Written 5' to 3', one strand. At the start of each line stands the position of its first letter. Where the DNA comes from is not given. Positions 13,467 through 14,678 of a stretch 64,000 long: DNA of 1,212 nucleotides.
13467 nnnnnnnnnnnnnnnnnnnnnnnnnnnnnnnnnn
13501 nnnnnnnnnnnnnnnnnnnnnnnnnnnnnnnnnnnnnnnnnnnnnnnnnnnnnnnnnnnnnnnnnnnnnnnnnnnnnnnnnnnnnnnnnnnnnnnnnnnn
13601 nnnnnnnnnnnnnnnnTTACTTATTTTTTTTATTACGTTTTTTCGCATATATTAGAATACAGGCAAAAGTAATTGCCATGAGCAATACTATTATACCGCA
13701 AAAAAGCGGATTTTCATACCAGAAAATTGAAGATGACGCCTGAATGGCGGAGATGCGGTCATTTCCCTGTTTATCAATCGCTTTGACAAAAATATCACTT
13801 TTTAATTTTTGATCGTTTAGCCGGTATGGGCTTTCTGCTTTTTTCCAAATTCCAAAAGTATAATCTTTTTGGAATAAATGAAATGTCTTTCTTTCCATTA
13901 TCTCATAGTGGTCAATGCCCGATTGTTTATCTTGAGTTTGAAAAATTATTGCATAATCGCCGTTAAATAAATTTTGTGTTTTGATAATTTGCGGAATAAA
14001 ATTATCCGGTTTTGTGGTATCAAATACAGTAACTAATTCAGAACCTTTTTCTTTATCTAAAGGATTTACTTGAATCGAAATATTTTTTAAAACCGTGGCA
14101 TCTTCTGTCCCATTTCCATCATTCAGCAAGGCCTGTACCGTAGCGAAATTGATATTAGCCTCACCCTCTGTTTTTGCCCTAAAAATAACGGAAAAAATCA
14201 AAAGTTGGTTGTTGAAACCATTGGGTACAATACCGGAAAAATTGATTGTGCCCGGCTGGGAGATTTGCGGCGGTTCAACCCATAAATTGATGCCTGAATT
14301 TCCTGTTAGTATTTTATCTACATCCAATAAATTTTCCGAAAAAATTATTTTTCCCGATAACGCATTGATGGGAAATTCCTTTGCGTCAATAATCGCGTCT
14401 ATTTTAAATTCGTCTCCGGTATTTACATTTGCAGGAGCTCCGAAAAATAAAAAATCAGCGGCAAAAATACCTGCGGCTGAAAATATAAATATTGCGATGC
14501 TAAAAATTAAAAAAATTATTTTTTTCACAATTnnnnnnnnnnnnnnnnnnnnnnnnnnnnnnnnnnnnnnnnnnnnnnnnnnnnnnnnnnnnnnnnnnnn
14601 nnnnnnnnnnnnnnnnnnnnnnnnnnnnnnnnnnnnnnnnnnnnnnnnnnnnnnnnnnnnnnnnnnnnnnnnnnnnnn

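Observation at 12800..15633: Cohesin-dockerin trio: two membrane-anchored cohesin-like proteins next to a dockerin-bearing Cys-repeat protein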

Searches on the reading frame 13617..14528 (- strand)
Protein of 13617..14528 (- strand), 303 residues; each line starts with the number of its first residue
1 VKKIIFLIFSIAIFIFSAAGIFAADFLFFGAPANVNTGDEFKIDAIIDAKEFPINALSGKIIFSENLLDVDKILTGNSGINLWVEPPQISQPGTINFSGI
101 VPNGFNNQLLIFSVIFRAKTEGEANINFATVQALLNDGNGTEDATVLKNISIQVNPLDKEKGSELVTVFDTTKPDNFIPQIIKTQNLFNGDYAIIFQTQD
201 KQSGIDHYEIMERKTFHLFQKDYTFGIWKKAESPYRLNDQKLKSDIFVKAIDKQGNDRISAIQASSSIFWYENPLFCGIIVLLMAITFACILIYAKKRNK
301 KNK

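Call 3: search_protein_families(library=pfam, proteins=[window:13617-14528:-], max_evalue=1)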
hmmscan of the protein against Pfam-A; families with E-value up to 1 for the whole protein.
window:13617-14528:- (303 aa): 1 family
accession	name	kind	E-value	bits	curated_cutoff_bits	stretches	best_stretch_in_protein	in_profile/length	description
PF01034.25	Syndecan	-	0.26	11.7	25.2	0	225-254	32-61/64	Syndecan domain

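Call 4: search_protein_families(library=ncbifam, proteins=[window:13617-14528:-], max_evalue=1)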
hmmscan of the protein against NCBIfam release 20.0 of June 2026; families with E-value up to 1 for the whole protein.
window:13617-14528:- (303 aa): 1 family
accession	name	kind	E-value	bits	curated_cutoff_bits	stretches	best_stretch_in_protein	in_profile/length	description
NF033507.3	Loki-CTERM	subfamily_domain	0.086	13.2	19.9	1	279-300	6-27/27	Loki-CTERM sorting domain-containing protein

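Call 15: search_solved_structures(query=window:13617-14528:-, max_evalue=1, show_alignments=2)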
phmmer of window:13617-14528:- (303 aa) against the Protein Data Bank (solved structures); distinct sequences matched with E-value up to 1: 2.
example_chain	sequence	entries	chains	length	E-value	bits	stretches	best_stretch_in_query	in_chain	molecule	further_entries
5aoz_A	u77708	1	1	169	0.49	13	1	20-65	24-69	PUTATIVE CELLULOSOMAL SCAFFOLDIN PROTEIN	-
9rwu_A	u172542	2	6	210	0.76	12.4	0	105-159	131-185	Pilus assembly protein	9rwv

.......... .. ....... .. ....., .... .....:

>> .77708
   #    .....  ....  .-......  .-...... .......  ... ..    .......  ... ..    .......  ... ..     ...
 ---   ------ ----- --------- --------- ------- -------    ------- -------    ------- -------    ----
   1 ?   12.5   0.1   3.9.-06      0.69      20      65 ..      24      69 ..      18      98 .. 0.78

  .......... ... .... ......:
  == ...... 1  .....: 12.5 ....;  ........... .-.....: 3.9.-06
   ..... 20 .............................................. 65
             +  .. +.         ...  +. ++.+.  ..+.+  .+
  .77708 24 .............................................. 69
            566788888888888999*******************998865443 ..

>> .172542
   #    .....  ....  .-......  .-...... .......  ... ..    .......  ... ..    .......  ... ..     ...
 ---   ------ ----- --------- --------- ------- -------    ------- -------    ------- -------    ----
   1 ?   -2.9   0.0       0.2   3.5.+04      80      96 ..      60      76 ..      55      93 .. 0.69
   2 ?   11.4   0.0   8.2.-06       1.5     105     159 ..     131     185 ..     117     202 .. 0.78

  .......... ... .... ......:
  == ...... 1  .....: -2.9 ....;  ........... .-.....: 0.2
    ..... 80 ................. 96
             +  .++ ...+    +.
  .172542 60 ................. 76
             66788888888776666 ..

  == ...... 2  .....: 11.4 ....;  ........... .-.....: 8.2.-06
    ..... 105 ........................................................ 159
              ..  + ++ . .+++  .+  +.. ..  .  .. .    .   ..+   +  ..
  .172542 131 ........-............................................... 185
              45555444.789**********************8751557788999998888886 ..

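Call 18: find_homologous_proteins(query=window:13617-14528:-)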
Query window:13617-14528:- (303 aa): 196 proteins with E <= 0.001 among 1447 candidates; the best 120 are listed.
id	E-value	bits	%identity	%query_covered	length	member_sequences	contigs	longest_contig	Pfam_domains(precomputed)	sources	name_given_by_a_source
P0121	7.8e-196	667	100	100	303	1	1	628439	-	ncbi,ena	-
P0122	3.9e-130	452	65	100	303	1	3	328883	-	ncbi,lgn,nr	ncbi:MAG: cohesin domain-containing protein [Candidatus Magasanikbacteria bacterium]|nr:cohesin doma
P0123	4.2e-107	376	56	100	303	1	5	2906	-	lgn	-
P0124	2.4e-68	249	46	99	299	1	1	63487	-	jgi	-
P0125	2.0e-65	239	44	99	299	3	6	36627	-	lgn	-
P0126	1.8e-59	220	39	98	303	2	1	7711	-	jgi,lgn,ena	-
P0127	3.2e-59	219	44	83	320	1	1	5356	-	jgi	jgi:hypothetical protein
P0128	3.8e-55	205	38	90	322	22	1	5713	PF00963.25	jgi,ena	-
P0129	4.9e-54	202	37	98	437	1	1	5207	PF13366.13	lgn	-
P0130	6.3e-54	201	39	95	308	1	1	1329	-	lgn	-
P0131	3.0e-53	199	44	80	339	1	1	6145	-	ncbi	-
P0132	4.7e-53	199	34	97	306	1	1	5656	-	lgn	-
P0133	9.8e-53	198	35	96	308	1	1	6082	-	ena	-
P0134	4.7e-52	195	38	99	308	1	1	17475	-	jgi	jgi:hypothetical protein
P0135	7.7e-52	195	39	83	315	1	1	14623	-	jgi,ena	-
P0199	1.7e-41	161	39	90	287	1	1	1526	PF00963.25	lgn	-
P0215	1.6e-38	151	35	85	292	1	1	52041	PF00963.25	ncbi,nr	ncbi:MAG: cohesin domain-containing protein [Candidatus Nomurabacteria bacterium]|nr:cohesin domain-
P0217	7.6e-38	149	34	93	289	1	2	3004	PF00963.25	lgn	-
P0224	1.0e-36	145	34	96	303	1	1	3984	PF00963.25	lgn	-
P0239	1.2e-34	138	36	84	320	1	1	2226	PF00963.25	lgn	-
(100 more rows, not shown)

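Call 39: search_solved_structures(query=A2, max_evalue=1, show_alignments=3)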
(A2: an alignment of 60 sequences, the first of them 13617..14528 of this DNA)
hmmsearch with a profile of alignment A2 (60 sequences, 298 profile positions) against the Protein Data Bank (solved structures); distinct sequences matched with E-value up to 1: 3.
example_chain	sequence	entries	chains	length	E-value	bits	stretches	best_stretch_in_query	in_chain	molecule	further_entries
5aoz_A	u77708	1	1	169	0.00096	21.6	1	18-77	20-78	PUTATIVE CELLULOSOMAL SCAFFOLDIN PROTEIN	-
5m2o_A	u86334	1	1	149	0.0055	19.2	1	22-77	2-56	Putative cellulosomal scaffoldin protein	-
5m2s_A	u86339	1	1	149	0.052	16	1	21-76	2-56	Putative cellulosomal scaffoldin protein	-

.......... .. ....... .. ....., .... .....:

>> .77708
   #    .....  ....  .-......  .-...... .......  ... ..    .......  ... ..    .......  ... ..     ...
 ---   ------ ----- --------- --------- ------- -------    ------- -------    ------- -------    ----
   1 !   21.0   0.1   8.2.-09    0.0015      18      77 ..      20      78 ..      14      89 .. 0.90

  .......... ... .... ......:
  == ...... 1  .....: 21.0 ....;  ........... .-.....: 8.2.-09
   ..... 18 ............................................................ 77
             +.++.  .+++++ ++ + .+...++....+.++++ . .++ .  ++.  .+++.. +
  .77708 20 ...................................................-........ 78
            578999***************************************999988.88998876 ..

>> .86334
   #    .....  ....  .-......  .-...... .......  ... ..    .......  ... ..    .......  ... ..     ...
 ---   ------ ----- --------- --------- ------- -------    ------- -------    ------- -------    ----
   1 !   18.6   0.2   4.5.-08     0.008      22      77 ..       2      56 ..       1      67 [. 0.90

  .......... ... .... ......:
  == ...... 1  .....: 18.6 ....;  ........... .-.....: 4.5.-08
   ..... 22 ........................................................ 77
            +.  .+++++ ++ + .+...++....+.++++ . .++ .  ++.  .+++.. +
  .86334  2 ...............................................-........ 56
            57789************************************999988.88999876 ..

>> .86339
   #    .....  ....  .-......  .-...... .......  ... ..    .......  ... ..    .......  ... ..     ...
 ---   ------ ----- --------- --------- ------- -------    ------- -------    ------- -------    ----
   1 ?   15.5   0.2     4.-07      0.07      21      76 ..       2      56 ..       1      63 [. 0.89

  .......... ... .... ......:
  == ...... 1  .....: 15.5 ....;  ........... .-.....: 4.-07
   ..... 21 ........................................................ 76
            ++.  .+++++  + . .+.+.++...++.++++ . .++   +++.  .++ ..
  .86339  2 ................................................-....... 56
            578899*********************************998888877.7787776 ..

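Call 42: predict_structure(alignment_id=A2)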
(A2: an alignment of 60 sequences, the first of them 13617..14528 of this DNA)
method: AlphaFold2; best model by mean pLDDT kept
length: 303 residues; sequences in the alignment: 60
mean_pLDDT: 92.1   pTM: 0.72
mean pLDDT of the five models: 92.1, 91.6, 91.6, 91.1, 91.1
residues with pLDDT >= 90: 236; 70-90: 60; 50-70: 7; < 50: 0
segments of 3 or more residues with pLDDT < 50: none
pLDDT, mean of each block of 10 residues (from residue 1): 90 79 89 93 96 96 98 93 95 97 95 97 97 96 95 91 73 95 96 94 91 89 92 96 96 96 85 83 96 91 72
secondary structure, 60 per line:
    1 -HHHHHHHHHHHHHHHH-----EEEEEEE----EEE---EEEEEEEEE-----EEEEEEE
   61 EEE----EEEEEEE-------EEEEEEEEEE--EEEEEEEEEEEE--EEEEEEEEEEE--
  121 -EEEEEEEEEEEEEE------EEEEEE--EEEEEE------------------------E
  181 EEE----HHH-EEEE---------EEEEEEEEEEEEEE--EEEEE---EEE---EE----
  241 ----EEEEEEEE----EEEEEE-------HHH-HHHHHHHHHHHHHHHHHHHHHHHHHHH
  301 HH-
elements in order: H2-17 E23-29 E34-36 E40-48 E54-63 E68-74 E82-91 E94-105 E108-118 E122-135 E142-147 E150-155 E180-183 E192-195 E205-218 E221-225 E229-231 E245-252 E257-262 H274-302

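Call 45: fold_search(model_id=the predicted structure, library=pdb)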
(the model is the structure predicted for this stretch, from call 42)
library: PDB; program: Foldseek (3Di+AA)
matches with E <= 10: 1856; with E <= 0.001: 128
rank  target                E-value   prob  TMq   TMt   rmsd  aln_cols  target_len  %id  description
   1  2w1n                  7.7e-10  1.00  0.37  0.48  20.2       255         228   12  cohesin and fibronectin type-III double module construct from the Clostridium perfringens glycoside hydrolase GH84C (released 2009-02-03)
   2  6kgd_A                5.0e-08  1.00  0.36  0.70   3.4       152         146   16  Crystal structure of CaDoc0917(R49D)-CaCohA2 complex at pH 8.0 (released 2020-07-08)
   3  6kgf_C                6.4e-08  1.00  0.37  0.72   2.7       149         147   16  Crystal structure of CaDoc0917(R16D)-CaCohA2 complex at pH 8.2 (released 2020-07-08)
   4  2vo8                  1.2e-07  1.00  0.38  0.80   2.7       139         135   12  Cohesin module from Clostridium perfringens ATCC13124 family 33 glycoside hydrolase. (released 2008-09-02)
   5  3kcp_A                1.9e-07  1.00  0.37  0.37  18.7       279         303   15  Crystal structure of interacting Clostridium thermocellum multimodular components (released 2010-02-09)
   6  4fl4_I                2.0e-07  1.00  0.37  0.36  19.5       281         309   14  Scaffoldin conformation and dynamics revealed by a ternary complex from the Clostridium thermocellum cellulosome (released 2012-06-27)
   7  6kge_A                2.5e-07  1.00  0.35  0.69   3.3       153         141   18  Crystal structure of CaDoc0917(R16D)-CaCohA2 complex at pH 5.5 (released 2020-07-08)
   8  6kgc_A                3.0e-07  1.00  0.37  0.74   2.9       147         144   16  Crystal structure of CaDoc0917(R49D)-CaCohA2 complex at pH 5.4 (released 2020-07-08)
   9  6kgf_A                3.1e-07  1.00  0.36  0.71   3.3       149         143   17  Crystal structure of CaDoc0917(R16D)-CaCohA2 complex at pH 8.2 (released 2020-07-08)
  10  2jh2_A                4.7e-07  1.00  0.36  0.74   3.4       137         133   14  X-ray crystal structure of a cohesin-like module from Clostridium perfringens (released 2007-11-06)
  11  4dh2_A                6.0e-07  1.00  0.39  0.71   2.7       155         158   15  Crystal structure of Coh-OlpC(Cthe_0452)-Doc435(Cthe_0435) complex: A novel type I Cohesin-Dockerin complex from Clost (released 2012-11-28)
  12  4ums                  1.1e-06  1.00  0.38  0.70   4.5       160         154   16  The crystal structure of the seventh ScaB type I cohesin from Pseudobacteroides cellulosolvens (released 2015-05-06)
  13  2xdh                  1.3e-06  1.00  0.36  0.75   3.0       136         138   16  Non-cellulosomal cohesin from the hyperthermophilic archaeon Archaeoglobus fulgidus (released 2010-05-26)
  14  3l8q_B                1.6e-06  1.00  0.35  0.31  17.5       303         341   10  Structure analysis of the type II cohesin dyad from the adaptor ScaA scaffoldin of Acetivibrio cellulolyticus (released 2010-05-05)
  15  5lxv_A                1.8e-06  1.00  0.36  0.60   3.7       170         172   10  Crystal structure of Ruminococcus flavefaciens scaffoldin C cohesin in complex with a dockerin from an uncharacterized (released 2016-10-19)
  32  5aoz                  2.0e-05  1.00  0.32  0.61   4.3       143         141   20  High resolution SeMet structure of the third cohesin from Ruminococcus flavefaciens scaffoldin protein, ScaB (released 2016-09-28)
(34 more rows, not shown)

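Call 68: search_protein_families(library=ncbifam, alignment_id=A2, max_evalue=0.01)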
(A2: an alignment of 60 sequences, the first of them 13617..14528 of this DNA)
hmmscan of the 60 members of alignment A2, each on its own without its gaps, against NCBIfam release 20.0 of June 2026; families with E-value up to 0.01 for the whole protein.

A. member 1, window:13617-14528:- (303 aa): 0 families

B. families by the number of members that match (of 60 scanned): 4 families
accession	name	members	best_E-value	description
NF047446.1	barrel_OmpL47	17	1.9e-08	OmpL47-type beta-barrel domain-containing protein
NF047441.1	Lepto_OmpL47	1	0.00015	multi-beta-barrel domain surface protein OmpL47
TIGR02651.1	RNase_Z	1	0.0021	ribonuclease Z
TIGR00912.1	2A0309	1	0.0042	endospore germination permease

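Call 87: search_protein_families(library=pfam, alignment_id=A2, max_evalue=0.01)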
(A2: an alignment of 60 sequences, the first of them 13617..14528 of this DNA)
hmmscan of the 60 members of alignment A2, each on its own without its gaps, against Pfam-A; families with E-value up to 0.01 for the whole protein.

A. member 1, window:13617-14528:- (303 aa): 0 families

B. families by the number of members that match (of 60 scanned): 4 families
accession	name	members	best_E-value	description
PF00963.24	Cohesin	10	4.2e-07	Cohesin domain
PF01679.22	Pmp3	1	0.004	Proteolipid membrane potential modulator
PF11346.13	DUF3149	1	0.005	Protein of unknown function (DUF3149)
PF09610.15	Myco_arth_vir_N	1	0.0091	Mycoplasma virulence signal region (Myco_arth_vir_N)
